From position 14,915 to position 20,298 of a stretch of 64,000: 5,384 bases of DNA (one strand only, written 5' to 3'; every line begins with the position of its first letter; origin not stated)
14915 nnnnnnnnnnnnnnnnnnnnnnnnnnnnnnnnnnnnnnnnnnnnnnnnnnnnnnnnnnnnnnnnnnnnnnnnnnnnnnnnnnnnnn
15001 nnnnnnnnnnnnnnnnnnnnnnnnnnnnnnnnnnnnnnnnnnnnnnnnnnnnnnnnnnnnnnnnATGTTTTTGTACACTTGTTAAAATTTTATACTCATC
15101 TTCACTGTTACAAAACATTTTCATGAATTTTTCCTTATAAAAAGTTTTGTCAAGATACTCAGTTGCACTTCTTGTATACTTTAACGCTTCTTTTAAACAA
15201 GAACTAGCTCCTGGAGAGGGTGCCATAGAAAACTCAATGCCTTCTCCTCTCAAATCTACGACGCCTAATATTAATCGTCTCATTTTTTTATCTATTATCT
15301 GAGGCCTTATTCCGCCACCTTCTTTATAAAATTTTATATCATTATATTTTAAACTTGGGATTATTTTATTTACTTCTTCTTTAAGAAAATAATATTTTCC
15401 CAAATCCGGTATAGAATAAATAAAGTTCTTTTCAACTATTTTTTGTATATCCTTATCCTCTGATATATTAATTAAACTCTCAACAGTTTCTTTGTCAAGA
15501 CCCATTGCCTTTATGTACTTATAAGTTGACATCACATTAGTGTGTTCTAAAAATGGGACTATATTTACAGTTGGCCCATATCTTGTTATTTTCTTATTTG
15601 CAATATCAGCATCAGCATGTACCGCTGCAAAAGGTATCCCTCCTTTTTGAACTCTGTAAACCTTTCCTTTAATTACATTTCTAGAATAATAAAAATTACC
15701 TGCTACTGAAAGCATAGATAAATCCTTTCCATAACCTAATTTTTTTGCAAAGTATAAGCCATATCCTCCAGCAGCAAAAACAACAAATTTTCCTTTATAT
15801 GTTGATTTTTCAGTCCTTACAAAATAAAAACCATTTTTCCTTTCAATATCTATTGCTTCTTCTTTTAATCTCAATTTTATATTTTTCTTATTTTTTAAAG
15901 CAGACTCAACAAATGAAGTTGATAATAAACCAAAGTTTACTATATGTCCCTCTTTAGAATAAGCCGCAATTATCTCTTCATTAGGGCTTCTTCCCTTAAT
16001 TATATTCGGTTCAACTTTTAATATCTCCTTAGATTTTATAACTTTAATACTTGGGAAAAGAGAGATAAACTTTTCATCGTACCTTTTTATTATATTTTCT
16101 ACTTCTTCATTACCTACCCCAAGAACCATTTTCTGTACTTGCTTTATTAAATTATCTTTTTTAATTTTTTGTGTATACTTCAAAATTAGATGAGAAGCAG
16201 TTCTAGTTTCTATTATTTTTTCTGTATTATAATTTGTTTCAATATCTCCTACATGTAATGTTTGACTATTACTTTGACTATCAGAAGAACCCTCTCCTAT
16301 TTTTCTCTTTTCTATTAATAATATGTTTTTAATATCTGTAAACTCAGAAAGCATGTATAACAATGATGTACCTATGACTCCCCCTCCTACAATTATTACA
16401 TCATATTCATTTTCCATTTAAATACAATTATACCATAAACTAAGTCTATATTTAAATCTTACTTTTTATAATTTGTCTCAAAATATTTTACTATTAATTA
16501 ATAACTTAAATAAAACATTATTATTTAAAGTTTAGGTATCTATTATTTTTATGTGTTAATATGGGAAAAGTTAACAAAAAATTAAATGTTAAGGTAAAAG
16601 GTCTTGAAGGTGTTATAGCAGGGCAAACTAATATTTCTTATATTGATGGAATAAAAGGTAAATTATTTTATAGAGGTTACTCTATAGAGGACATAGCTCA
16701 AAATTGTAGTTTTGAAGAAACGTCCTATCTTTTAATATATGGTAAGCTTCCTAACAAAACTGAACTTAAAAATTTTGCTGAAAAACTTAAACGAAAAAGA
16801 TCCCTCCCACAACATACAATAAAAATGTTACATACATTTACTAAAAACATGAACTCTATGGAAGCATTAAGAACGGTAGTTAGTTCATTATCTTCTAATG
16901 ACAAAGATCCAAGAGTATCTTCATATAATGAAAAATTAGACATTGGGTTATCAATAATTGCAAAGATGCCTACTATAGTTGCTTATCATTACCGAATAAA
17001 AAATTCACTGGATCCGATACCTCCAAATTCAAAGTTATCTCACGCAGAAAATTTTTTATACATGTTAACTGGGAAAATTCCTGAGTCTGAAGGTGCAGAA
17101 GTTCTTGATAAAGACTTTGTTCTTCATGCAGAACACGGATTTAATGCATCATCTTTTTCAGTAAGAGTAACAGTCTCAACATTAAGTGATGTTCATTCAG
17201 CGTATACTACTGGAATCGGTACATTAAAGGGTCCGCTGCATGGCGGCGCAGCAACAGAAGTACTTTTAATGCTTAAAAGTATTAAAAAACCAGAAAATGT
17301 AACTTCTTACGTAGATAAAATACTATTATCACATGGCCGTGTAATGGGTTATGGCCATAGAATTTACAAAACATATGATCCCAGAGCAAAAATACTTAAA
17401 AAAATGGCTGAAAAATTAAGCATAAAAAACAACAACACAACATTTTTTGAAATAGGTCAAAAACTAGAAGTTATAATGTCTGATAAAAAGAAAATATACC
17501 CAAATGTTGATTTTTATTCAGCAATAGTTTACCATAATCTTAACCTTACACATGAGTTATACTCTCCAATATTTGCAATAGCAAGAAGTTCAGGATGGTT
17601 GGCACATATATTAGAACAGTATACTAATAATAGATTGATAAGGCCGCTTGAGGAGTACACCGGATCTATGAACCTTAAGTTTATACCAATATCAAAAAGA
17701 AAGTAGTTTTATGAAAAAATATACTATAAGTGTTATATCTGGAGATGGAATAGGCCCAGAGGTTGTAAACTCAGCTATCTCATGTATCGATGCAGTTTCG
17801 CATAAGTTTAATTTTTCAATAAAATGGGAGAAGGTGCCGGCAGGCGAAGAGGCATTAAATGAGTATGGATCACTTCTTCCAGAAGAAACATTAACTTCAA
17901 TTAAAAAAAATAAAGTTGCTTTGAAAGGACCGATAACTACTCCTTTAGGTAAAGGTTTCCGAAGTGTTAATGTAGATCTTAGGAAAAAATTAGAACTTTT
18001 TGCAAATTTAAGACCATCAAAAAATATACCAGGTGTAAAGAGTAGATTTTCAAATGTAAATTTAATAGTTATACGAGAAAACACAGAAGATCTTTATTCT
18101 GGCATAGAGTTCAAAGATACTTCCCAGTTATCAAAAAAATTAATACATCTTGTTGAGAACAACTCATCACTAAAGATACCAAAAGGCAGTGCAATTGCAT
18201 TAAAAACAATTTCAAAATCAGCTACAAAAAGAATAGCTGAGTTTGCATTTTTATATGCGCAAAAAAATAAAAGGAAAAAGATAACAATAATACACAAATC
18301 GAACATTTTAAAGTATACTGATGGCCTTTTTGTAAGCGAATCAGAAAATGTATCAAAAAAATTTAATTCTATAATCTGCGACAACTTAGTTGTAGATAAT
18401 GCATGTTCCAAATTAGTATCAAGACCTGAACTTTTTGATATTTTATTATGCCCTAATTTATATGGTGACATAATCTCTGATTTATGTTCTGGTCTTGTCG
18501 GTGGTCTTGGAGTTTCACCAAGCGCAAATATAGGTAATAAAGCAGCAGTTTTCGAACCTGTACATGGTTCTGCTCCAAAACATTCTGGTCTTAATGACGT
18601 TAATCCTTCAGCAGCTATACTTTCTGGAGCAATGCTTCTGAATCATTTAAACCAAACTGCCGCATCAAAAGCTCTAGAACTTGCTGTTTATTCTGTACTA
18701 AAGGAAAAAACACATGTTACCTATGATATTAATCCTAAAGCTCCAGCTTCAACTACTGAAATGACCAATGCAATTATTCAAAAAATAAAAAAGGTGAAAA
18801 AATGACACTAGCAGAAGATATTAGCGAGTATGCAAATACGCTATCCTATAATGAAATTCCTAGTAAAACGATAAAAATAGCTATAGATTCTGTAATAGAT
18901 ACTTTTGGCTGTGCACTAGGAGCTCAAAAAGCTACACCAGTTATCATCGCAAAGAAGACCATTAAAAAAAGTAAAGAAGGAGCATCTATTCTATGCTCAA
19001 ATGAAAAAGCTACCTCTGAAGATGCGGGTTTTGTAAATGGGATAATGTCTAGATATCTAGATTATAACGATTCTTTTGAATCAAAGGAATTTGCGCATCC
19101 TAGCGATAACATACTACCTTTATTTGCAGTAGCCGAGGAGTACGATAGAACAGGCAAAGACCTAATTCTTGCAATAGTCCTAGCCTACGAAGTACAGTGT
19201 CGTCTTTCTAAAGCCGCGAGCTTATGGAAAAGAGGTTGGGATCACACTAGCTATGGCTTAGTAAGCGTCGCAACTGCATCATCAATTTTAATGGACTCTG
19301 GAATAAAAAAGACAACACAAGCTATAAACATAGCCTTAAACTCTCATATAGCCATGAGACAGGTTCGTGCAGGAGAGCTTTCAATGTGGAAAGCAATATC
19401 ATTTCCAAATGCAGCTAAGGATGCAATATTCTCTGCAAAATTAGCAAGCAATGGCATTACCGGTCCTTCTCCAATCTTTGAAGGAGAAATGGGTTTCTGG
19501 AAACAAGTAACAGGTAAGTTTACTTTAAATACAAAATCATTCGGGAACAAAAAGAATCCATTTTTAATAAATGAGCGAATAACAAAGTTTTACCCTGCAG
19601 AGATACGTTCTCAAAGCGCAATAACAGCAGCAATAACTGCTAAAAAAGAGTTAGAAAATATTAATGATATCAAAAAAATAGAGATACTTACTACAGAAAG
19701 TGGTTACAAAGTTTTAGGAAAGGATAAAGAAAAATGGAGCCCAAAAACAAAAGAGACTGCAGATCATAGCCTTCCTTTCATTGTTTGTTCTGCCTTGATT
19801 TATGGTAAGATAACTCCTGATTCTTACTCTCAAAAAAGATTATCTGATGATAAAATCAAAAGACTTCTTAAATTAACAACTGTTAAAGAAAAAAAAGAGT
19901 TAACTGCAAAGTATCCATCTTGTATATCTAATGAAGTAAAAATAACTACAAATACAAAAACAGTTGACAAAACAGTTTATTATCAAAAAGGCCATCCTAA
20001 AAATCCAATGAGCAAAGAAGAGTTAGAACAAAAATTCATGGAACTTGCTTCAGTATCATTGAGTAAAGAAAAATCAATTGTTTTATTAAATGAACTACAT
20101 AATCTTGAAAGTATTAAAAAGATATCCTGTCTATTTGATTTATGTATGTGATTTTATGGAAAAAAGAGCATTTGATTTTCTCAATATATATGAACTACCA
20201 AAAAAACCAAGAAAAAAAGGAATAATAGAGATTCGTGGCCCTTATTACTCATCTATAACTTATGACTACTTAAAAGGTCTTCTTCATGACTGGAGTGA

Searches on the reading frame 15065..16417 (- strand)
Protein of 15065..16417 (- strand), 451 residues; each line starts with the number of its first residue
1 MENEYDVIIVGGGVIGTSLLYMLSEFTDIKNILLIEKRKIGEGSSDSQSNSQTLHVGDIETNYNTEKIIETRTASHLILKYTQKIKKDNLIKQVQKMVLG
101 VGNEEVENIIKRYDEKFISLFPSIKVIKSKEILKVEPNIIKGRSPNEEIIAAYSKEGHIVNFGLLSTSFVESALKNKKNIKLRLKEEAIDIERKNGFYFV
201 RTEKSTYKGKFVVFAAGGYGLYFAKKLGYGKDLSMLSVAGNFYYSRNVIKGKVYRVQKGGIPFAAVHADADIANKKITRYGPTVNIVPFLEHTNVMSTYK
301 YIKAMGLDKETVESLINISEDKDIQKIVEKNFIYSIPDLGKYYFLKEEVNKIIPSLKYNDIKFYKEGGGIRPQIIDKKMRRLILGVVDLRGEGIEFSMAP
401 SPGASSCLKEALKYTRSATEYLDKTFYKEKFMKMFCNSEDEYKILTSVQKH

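Call 15: search_protein_families(library=pfam, proteins=[window:15065-16417:-], max_evalue=0.001)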
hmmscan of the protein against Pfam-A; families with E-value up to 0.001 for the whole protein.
window:15065-16417:- (451 aa): 4 families
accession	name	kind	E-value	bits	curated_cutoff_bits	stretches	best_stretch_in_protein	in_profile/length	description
PF06039.21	Mqo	-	7.3e-27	94.5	27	1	4-436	2-463/489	Malate:quinone oxidoreductase (Mqo)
PF01266.30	DAO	-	1.1e-15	58.4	27.9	1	6-372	1-312/353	FAD dependent oxidoreductase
PF13738.12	Pyr_redox_3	-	4.3e-07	29.9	30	1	174-220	90-136/305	Pyridine nucleotide-disulphide oxidoreductase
PF07992.20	Pyr_redox_2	-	0.0001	22.3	26.1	0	135-218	31-109/291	Pyridine nucleotide-disulphide oxidoreductase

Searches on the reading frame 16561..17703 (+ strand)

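Call 59: search_protein_families(library=pfam, proteins=[window:16561-17703:+], max_evalue=0.001)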
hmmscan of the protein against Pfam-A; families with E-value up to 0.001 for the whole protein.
window:16561-17703:+ (381 aa): 1 family
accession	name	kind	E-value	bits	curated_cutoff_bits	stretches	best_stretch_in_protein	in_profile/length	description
PF00285.26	Citrate_synt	-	8.8e-135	449.8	27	1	14-362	1-356/357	Citrate synthase, C-terminal domain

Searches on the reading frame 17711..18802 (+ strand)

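Call 59: search_protein_families(library=pfam, proteins=[window:17711-18802:+], max_evalue=0.001)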
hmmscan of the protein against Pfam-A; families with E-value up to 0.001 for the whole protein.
window:17711-18802:+ (364 aa): 1 family
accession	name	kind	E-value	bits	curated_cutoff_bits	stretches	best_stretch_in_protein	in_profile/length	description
PF00180.25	Iso_dh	-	5.1e-103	345.4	27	1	5-355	1-348/348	Isocitrate/isopropylmalate dehydrogenase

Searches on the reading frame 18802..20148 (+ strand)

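Call 59: search_protein_families(library=pfam, proteins=[window:18802-20148:+], max_evalue=0.001)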
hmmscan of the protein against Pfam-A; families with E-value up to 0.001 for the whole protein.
window:18802-20148:+ (449 aa): 2 families
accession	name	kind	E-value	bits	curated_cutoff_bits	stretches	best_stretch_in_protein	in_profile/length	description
PF03972.19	MmgE_PrpD_N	-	1.3e-66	224.7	32.1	1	5-243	1-242/244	MmgE/PrpD N-terminal domain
PF19305.4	MmgE_PrpD_C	-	1.3e-43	149.2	32.1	1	264-425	1-163/173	MmgE/PrpD C-terminal domain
